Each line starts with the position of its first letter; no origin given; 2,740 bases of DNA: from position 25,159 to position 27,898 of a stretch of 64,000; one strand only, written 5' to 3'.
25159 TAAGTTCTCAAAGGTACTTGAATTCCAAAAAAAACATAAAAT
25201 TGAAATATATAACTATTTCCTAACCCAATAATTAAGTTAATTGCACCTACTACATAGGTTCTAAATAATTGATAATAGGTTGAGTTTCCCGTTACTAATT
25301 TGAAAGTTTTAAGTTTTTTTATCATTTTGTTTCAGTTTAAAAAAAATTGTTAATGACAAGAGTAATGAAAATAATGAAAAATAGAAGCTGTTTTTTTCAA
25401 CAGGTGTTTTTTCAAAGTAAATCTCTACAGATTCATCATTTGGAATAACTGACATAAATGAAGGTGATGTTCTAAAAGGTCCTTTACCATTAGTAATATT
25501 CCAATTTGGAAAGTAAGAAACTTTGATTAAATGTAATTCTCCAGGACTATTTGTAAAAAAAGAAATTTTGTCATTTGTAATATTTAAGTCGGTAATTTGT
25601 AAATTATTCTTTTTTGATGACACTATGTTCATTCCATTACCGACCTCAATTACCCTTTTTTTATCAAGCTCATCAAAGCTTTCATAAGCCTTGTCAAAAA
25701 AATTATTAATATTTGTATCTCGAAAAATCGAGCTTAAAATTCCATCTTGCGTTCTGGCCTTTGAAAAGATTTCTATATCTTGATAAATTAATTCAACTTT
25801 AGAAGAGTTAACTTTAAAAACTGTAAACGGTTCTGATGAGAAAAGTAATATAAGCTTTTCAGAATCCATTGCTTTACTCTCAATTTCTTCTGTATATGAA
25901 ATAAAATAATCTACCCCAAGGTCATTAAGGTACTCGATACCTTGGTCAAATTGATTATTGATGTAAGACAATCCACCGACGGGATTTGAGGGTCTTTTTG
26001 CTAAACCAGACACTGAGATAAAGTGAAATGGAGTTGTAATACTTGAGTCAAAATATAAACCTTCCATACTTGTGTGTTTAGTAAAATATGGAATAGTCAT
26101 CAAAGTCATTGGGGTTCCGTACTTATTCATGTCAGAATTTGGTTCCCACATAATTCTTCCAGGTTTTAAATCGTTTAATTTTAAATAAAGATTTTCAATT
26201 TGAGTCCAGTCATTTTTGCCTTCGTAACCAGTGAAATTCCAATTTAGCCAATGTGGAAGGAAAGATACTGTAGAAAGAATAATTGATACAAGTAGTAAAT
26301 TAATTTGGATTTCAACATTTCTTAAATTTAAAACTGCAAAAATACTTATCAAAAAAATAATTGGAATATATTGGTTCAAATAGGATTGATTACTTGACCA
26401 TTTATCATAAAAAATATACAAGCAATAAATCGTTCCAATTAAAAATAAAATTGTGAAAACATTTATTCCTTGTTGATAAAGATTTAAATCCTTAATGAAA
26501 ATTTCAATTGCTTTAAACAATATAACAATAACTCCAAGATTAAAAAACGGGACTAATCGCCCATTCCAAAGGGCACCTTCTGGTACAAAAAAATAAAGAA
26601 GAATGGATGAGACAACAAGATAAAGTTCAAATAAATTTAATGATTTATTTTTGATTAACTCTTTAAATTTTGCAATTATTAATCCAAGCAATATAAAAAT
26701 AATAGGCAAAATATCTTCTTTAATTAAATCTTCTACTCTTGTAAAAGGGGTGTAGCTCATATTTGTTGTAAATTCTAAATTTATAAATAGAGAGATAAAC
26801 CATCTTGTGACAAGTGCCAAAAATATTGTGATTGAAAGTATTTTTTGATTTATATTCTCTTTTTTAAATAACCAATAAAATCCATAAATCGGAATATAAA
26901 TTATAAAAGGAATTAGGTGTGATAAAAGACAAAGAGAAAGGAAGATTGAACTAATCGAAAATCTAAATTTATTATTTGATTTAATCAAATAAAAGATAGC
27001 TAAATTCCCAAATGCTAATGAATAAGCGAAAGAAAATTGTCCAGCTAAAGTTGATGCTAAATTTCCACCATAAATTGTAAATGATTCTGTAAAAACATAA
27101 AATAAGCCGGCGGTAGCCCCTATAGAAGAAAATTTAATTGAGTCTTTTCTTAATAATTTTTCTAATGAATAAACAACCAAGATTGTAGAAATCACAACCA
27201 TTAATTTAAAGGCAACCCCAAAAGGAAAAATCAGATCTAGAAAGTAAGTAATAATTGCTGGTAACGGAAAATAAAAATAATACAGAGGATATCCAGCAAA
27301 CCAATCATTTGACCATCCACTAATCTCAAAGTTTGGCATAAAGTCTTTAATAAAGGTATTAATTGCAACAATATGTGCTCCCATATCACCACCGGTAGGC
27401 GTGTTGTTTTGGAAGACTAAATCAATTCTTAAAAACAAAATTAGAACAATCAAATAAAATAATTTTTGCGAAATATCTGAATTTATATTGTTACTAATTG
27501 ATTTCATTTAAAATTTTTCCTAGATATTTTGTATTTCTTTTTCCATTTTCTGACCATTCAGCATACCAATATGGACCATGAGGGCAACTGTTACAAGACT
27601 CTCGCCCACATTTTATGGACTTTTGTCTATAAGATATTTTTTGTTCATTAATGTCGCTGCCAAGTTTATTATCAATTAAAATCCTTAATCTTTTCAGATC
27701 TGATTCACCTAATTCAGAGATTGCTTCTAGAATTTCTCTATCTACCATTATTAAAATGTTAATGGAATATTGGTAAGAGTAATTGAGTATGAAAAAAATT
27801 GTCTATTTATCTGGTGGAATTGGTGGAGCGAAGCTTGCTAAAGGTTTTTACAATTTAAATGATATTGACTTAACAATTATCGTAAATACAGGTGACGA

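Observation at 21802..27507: Gtr-like three-component glycosylation module (GT2, GtrA, large GT-C membrane protein) adjacent to pmm and a PGI/PMI isomerase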

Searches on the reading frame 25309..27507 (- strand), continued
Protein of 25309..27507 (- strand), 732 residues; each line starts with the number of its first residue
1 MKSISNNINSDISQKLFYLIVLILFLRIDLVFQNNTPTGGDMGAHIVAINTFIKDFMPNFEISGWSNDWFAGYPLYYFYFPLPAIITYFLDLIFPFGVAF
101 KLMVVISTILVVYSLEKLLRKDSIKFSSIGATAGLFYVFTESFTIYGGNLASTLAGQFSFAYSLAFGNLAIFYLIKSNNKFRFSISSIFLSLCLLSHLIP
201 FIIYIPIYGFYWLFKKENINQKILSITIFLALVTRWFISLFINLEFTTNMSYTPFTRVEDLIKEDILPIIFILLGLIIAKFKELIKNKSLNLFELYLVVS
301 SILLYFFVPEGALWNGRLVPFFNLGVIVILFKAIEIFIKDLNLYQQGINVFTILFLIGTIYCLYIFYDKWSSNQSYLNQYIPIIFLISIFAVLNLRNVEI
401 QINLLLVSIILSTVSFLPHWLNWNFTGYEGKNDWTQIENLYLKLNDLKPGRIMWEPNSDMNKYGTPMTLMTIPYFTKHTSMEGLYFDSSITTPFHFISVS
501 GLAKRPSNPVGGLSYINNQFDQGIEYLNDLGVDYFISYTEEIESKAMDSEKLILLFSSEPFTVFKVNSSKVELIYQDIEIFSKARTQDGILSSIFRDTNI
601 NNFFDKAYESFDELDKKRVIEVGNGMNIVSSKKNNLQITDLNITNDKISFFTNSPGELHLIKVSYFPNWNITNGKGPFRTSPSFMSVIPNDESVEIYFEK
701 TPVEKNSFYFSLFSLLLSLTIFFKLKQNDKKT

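Call 79: list_cluster_members(proteins=[P0139, P0144, P0153, P0159, P0169, P0182, P0217, P0226, P0235, P0248])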
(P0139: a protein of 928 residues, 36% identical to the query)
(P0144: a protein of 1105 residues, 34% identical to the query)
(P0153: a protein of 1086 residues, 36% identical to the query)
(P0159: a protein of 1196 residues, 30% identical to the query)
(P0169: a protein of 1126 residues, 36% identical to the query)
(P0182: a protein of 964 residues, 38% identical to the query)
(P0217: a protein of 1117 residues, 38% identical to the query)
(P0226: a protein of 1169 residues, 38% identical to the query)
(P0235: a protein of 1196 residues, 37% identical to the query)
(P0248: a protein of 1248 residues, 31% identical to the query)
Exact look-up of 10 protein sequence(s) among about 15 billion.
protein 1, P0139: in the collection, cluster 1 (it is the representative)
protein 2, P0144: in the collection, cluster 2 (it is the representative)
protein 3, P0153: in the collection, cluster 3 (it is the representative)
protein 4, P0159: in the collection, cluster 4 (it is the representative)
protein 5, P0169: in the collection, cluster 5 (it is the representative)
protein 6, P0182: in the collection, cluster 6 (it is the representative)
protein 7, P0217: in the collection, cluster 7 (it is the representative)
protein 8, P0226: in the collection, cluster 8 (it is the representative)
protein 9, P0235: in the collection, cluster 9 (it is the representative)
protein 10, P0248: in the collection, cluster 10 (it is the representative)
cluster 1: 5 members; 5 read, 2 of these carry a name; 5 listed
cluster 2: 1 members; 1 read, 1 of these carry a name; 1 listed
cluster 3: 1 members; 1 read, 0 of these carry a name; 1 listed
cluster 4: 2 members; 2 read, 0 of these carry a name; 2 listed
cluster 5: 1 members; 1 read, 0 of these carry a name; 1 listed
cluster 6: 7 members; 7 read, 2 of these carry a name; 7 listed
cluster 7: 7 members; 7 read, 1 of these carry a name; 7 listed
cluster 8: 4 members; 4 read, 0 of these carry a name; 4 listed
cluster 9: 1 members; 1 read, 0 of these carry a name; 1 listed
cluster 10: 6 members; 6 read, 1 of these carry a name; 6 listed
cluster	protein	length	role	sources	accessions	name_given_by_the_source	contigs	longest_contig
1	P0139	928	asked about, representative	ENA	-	-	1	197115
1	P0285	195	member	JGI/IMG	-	hypothetical protein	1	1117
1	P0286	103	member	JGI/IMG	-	hypothetical protein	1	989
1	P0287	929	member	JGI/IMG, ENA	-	-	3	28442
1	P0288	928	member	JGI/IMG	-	-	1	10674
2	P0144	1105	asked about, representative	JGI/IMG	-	hypothetical protein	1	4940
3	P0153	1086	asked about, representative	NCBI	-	-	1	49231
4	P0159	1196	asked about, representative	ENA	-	-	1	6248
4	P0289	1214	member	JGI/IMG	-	-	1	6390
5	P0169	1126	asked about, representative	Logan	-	-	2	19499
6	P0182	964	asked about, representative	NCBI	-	-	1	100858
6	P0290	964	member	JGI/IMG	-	hypothetical protein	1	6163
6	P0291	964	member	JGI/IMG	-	hypothetical protein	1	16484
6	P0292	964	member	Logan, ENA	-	-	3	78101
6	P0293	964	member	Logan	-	-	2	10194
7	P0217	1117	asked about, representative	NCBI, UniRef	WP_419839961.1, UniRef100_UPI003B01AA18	glycosyltransferase [Candidatus Poriferisodalis sp.] | glycosyltransferase n=1 Tax=Candidatus Poriferisodalis sp. TaxID=3101277 ...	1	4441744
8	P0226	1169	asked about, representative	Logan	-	-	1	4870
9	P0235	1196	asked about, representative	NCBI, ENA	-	-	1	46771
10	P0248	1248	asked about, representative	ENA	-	-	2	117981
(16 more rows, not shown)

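Call 85: search_protein_families(library=pfam, proteins=[P0235, P0176, P0217, P0248], max_evalue=0.001)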
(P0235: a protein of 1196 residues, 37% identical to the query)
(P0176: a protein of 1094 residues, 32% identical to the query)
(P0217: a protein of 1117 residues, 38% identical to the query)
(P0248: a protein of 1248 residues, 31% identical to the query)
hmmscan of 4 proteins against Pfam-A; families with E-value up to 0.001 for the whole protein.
P0235 (1196 aa): 3 families
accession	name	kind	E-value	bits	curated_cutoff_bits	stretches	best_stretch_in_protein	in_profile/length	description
PF00535.33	Glycos_transf_2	-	3.4e-19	69.8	23.3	1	945-1073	1-125/168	Glycosyl transferase family 2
PF10131.15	PTPS_related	-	1.1e-10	41.1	26.4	0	91-254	13-170/621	6-pyruvoyl-tetrahydropterin synthase related domain; membrane protein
PF04138.20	GtrA_DPMS_TM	-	1.2e-06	29.1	26.1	1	803-900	2-100/117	GtrA/DPMS, transmembrane domain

P0176 (1094 aa): 3 families
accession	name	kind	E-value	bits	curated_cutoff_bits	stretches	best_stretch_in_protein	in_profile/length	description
PF00535.33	Glycos_transf_2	-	6e-25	88.6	23.3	1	832-950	1-121/168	Glycosyl transferase family 2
PF13641.12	Glyco_tranf_2_3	-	1.3e-08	35.5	27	1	831-947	3-126/230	Glycosyltransferase like family 2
PF10111.15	Glyco_tranf_2_2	-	0.00038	20.5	27.3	1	832-930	1-103/276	Glycosyltransferase like family 2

P0217 (1117 aa): 2 families
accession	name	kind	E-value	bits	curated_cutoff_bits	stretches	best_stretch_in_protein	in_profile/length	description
PF00535.33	Glycos_transf_2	-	1.2e-23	84.3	23.3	1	874-1042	1-168/168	Glycosyl transferase family 2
PF13641.12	Glyco_tranf_2_3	-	0.00061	20.3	27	0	871-996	1-129/230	Glycosyltransferase like family 2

P0248 (1248 aa): 3 families
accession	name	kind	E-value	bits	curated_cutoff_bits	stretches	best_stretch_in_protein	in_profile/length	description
PF00535.33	Glycos_transf_2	-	1.2e-28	100.6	23.3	1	1001-1166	1-166/168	Glycosyl transferase family 2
PF13641.12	Glyco_tranf_2_3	-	2.6e-05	24.8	27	1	1000-1201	3-209/230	Glycosyltransferase like family 2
PF20176.3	DUF6541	-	7.1e-05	21.7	29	1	235-564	166-503/646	Family of unknown function (DUF6541)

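Call 87: find_encoding_contigs(protein=P0235, flank=8000, max_places=1)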
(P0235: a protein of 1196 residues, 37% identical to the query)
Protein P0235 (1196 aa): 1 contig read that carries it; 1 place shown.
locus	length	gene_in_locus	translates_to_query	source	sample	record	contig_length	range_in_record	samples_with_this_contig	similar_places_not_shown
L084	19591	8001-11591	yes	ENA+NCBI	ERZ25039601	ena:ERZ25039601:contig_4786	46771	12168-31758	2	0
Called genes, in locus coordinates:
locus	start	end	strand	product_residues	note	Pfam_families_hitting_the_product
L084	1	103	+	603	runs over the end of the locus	PF00128:Alpha-amylase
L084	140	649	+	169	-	PF01047:MarR, PF12802:MarR_2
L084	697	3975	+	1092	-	PF02310:B12-binding, PF03308:MeaB, PF01642:MM_CoA_mutase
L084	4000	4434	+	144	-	PF13098:Thioredoxin_2 (weak)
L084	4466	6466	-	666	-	PF06480:FtsH_ext, PF00004:AAA, PF07728:AAA_5 (weak), PF17862:AAA_lid_3, PF01434:Peptidase_M41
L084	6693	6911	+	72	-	PF12005:DUF3499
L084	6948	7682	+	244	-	PF02517:Rce1-like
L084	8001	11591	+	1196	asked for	PF10131:PTPS_related (faint), PF04138:GtrA_DPMS_TM (weak), PF00535:Glycos_transf_2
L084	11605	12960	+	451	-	PF02878:PGM_PMM_I, PF02879:PGM_PMM_II, PF02880:PGM_PMM_III, PF00408:PGM_PMM_IV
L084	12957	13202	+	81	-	PF03966:Trm112p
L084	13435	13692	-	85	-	-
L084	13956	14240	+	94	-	PF10432:bact-PGI_C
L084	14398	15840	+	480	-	PF05221:AdoHcyase, PF00670:AdoHcyase_NAD, PF02826:2-Hacid_dh_C, PF07991:KARI_N (weak)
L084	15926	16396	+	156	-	PF00156:Pribosyltran (weak)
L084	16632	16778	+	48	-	-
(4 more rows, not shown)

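Call 88: find_encoding_contigs(protein=P0163, flank=8000, max_places=1)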
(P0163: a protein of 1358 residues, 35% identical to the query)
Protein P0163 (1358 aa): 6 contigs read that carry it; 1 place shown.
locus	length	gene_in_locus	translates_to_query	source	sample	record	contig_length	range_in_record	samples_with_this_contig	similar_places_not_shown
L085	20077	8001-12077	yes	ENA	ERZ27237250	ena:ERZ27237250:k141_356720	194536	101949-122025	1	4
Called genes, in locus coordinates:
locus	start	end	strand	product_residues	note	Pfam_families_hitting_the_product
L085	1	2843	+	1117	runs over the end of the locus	PF00535:Glycos_transf_2, PF13641:Glyco_tranf_2_3, PF13632:Glyco_trans_2_3 (weak)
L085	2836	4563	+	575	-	PF18986:DUF5719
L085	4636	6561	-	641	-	PF06480:FtsH_ext (weak), PF05496:RuvB_N (faint), PF00004:AAA, PF07728:AAA_5 (weak), PF17862:AAA_lid_3, PF01434:Peptidase_M41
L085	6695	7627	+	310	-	PF02517:Rce1-like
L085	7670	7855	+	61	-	-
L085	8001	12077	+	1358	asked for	PF02878:PGM_PMM_I, PF02879:PGM_PMM_II, PF02880:PGM_PMM_III, PF00408:PGM_PMM_IV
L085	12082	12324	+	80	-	PF03966:Trm112p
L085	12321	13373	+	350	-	PF10432:bact-PGI_C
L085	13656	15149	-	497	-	PF09852:DUF2079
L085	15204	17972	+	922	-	PF07517:SecA_DEAD, PF01043:SecA_PP_bind, PF21090:P-loop_SecA, PF07516:SecA_SW, PF02810:SEC-C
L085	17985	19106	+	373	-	PF03462:PCRF, PF00472:RF-1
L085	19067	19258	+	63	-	-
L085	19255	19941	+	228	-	PF13191:AAA_16 (weak), PF00005:ABC_tran, PF13304:AAA_21 (weak)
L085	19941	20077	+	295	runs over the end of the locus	PF18075:FtsX_ECD, PF02687:FtsX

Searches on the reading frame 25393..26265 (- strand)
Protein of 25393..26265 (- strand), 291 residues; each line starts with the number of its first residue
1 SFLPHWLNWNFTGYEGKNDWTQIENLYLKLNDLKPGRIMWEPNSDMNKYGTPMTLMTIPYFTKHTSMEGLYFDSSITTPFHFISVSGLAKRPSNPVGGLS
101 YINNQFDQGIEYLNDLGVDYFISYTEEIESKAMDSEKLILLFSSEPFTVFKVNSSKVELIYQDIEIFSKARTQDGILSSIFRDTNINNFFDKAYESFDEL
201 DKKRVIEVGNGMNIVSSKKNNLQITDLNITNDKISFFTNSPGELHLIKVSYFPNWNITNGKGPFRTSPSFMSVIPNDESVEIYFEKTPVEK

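Call 69: predict_structure(alignment_id=A4)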
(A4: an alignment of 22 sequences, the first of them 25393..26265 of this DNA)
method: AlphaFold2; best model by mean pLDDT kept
length: 291 residues; sequences in the alignment: 22
mean_pLDDT: 76.4   pTM: 0.68
mean pLDDT of the five models: 76.4, 72.8, 72.5, 72.5, 71.1
residues with pLDDT >= 90: 91; 70-90: 101; 50-70: 62; < 50: 37
segments of 3 or more residues with pLDDT < 50: 1-3, 168-184, 196-203, 289-291
pLDDT, mean of each block of 10 residues (from residue 1): 57 80 95 89 90 85 76 61 89 83 90 82 97 96 97 70 52 38 46 49 53 64 85 90 81 84 74 92 74 38
secondary structure, 60 per line:
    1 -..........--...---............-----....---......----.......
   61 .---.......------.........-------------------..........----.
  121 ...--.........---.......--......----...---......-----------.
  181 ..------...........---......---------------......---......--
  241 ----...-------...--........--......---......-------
elements in order: H2-11 H20-31 E37-40 H44-49 H54-61 H67-71 H78-86 H106-115 E120-123 H126-134 E138-144 E147-152 E157-159 E163-168 H189-199 E203-208 E224-229 E233-238 E245-247 E255-257 E260-267 E270-275 E279-284

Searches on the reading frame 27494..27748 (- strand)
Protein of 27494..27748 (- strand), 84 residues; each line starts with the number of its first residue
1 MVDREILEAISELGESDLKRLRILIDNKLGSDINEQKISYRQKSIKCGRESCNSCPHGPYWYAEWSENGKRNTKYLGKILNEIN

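Call 4: search_protein_families(library=pfam, proteins=[window:27494-27748:-], max_evalue=0.01)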
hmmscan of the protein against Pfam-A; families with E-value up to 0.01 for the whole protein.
window:27494-27748:- (84 aa): 1 family
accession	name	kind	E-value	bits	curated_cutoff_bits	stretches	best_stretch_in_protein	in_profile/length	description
PF20586.3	DUF6788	-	0.0058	17.2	27.2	1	42-76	28-67/103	Family of unknown function (DUF6788)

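Call 5: search_protein_families(library=ncbifam, proteins=[window:27494-27748:-], max_evalue=0.01)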
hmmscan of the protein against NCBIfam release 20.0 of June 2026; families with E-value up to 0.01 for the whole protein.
window:27494-27748:- (84 aa): 0 families

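Call 75: search_solved_structures(query=window:27494-27748:-, max_evalue=10)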
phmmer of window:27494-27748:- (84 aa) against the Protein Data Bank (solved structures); distinct sequences matched with E-value up to 10: 2.
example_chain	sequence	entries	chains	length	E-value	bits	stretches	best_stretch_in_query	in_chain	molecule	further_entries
8sk7_G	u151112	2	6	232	0.62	13.8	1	12-74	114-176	Hemagglutinin | Hemagglutinin HA2 chain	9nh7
9j5l_2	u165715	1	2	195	4.6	11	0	44-76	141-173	Designed influenza hemagglutinin stem #219 HA2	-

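Call 76: search_protein_families(library=phrogs, proteins=[window:27494-27748:-], max_evalue=0.01)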
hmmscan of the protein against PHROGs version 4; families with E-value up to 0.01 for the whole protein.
window:27494-27748:- (84 aa): 1 family
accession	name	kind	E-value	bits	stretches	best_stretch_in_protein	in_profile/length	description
phrog_26591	-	unknown function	0.0098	17.2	0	10-39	4-33/76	-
